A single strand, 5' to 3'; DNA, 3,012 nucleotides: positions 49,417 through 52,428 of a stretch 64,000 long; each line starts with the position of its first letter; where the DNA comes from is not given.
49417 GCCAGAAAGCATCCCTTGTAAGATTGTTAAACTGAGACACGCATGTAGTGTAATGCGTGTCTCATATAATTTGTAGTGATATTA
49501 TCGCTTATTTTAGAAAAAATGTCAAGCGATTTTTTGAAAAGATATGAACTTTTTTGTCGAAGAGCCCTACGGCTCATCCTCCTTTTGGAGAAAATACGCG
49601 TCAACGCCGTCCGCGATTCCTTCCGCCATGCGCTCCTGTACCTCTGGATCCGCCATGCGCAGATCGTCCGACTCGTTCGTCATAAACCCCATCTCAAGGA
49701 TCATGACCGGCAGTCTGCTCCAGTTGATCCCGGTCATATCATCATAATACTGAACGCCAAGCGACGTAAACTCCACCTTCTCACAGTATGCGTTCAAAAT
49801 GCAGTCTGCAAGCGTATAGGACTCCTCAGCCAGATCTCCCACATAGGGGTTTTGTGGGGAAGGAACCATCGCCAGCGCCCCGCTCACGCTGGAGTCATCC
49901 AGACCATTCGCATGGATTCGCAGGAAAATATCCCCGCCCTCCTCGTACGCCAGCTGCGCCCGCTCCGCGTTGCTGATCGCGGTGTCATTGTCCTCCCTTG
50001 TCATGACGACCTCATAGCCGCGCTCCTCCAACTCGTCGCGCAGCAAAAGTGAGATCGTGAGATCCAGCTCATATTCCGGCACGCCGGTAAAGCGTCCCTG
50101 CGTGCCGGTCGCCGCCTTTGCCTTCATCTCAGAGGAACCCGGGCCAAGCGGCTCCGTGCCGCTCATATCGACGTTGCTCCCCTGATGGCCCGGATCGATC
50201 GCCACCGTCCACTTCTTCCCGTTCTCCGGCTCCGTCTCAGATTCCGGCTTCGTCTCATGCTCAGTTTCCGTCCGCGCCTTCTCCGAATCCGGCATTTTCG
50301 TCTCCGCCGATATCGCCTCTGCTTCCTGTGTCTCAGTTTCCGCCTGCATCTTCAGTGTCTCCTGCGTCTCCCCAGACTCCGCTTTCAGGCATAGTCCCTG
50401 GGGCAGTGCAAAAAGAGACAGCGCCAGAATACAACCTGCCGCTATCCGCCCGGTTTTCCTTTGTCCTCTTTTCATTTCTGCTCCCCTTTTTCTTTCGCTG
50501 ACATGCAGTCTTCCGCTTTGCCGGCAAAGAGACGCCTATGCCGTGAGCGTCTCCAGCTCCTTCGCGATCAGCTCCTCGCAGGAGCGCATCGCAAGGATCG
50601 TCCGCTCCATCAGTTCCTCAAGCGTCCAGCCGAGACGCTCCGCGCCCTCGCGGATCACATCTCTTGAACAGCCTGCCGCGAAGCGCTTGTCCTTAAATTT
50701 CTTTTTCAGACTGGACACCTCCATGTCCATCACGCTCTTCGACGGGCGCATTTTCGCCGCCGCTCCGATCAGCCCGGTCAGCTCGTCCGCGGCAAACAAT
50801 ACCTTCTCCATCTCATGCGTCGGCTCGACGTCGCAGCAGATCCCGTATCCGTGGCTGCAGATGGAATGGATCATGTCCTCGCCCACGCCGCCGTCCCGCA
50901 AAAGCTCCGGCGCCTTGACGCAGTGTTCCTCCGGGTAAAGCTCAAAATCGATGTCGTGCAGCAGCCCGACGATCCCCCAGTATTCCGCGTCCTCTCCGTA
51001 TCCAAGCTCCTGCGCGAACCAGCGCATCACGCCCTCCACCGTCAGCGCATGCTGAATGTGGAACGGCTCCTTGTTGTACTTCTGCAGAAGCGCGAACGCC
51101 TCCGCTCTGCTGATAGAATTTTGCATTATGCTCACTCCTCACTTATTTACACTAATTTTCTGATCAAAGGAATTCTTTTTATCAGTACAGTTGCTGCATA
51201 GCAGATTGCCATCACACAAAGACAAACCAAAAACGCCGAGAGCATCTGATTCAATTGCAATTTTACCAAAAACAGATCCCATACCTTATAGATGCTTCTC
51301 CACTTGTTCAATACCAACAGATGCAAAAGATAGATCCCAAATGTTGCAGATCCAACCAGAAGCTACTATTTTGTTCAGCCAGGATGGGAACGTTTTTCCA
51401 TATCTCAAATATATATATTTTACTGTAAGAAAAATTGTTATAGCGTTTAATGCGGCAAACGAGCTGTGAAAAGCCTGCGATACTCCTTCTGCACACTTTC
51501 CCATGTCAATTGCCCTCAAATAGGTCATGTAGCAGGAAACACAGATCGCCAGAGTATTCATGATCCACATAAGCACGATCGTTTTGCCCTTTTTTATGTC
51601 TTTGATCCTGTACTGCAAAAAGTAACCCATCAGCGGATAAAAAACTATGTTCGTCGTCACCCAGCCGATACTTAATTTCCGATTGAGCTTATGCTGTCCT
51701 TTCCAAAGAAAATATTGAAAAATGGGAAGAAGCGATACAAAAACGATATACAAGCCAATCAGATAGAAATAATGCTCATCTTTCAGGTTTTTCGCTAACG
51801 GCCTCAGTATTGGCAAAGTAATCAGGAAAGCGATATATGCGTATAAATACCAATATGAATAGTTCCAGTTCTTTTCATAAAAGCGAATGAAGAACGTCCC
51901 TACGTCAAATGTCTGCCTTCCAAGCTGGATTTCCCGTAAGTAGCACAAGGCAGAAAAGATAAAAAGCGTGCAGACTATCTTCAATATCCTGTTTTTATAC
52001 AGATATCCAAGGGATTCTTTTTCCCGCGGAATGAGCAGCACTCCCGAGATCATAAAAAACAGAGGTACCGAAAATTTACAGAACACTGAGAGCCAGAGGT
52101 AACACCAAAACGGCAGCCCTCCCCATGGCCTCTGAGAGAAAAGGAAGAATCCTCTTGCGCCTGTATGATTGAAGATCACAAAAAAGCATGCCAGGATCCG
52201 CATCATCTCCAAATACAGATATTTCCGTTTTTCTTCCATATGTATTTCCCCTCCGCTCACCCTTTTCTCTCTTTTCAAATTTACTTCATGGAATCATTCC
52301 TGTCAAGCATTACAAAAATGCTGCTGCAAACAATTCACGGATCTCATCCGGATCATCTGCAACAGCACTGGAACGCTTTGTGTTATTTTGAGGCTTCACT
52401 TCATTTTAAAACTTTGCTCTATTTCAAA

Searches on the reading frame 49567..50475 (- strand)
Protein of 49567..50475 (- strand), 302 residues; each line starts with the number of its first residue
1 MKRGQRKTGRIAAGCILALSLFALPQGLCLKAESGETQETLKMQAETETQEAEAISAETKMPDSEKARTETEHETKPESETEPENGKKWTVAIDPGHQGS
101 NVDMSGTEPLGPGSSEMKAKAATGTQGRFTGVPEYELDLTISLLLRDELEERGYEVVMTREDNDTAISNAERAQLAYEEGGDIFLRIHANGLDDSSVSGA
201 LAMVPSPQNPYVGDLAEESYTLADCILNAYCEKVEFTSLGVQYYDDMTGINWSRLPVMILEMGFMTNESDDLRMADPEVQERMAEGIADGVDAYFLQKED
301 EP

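Call 7: search_protein_families(library=pfam, proteins=[window:49567-50475:-], max_evalue=0.01)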
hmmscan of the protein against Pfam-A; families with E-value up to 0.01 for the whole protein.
window:49567-50475:- (302 aa): 1 family
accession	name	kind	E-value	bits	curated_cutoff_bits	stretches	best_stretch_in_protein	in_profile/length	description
PF01520.23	Amidase_3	-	7.7e-34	117.7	27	1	91-292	1-173/174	N-acetylmuramoyl-L-alanine amidase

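Call 8: search_protein_families(library=ncbifam, proteins=[window:49567-50475:-], max_evalue=0.01)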
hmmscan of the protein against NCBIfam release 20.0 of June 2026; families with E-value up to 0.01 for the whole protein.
window:49567-50475:- (302 aa): 6 families
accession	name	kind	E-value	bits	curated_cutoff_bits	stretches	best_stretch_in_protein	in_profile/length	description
NF038140.1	amidase_Rv3717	exception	1.2e-21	77.2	335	1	76-295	11-231/233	Rv3717 family N-acetylmuramoyl-L-alanine amidase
TIGR02883.1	spore_cwlD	equivalog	6.2e-21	75.3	221.55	1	130-294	20-189/189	N-acetylmuramoyl-L-alanine amidase CwlD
NF007652.1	PRK10319.1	equivalog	8e-14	51.6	400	1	64-201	34-148/291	N-acetylmuramoyl-L-alanine amidase AmiA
NF007751.0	PRK10431.1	equivalog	7.1e-10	38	532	2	254-297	375-418/445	N-acetylmuramoyl-L-alanine amidase AmiB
NF038267.1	amidase_AmiC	exception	5.8e-05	21.9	700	0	255-295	366-406/407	N-acetylmuramoyl-L-alanine amidase AmiC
NF050040.1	horm_taper_TftA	equivalog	0.00035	19.4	500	1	145-297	40-186/450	hormogonium tapered terminus morphoprotein TftA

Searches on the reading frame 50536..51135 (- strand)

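Call 7: search_protein_families(library=pfam, proteins=[window:50536-51135:-], max_evalue=0.01)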
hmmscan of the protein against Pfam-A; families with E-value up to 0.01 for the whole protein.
window:50536-51135:- (199 aa): 1 family
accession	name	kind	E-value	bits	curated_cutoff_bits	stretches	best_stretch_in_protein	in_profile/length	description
PF01966.28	HD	-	0.0002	22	22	1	27-119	2-113/116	HD domain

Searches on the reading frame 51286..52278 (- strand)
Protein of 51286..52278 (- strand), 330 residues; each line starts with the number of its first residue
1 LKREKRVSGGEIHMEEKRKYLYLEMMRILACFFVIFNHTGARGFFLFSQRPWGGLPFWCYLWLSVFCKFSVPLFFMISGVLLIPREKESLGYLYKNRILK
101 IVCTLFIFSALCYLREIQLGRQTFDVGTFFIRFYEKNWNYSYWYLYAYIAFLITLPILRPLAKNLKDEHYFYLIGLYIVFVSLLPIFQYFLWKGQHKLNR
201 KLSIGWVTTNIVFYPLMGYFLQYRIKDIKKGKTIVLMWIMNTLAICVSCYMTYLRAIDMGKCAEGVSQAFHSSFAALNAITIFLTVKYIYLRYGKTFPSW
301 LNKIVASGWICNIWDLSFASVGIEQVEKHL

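Call 7: search_protein_families(library=pfam, proteins=[window:51286-52278:-], max_evalue=0.01)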
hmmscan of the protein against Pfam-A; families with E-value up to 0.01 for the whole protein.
window:51286-52278:- (330 aa): 1 family
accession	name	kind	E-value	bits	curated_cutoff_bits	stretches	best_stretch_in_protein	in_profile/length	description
PF01757.29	Acyl_transf_3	-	5.4e-26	91.9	31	1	21-279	2-249/326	Acyltransferase domain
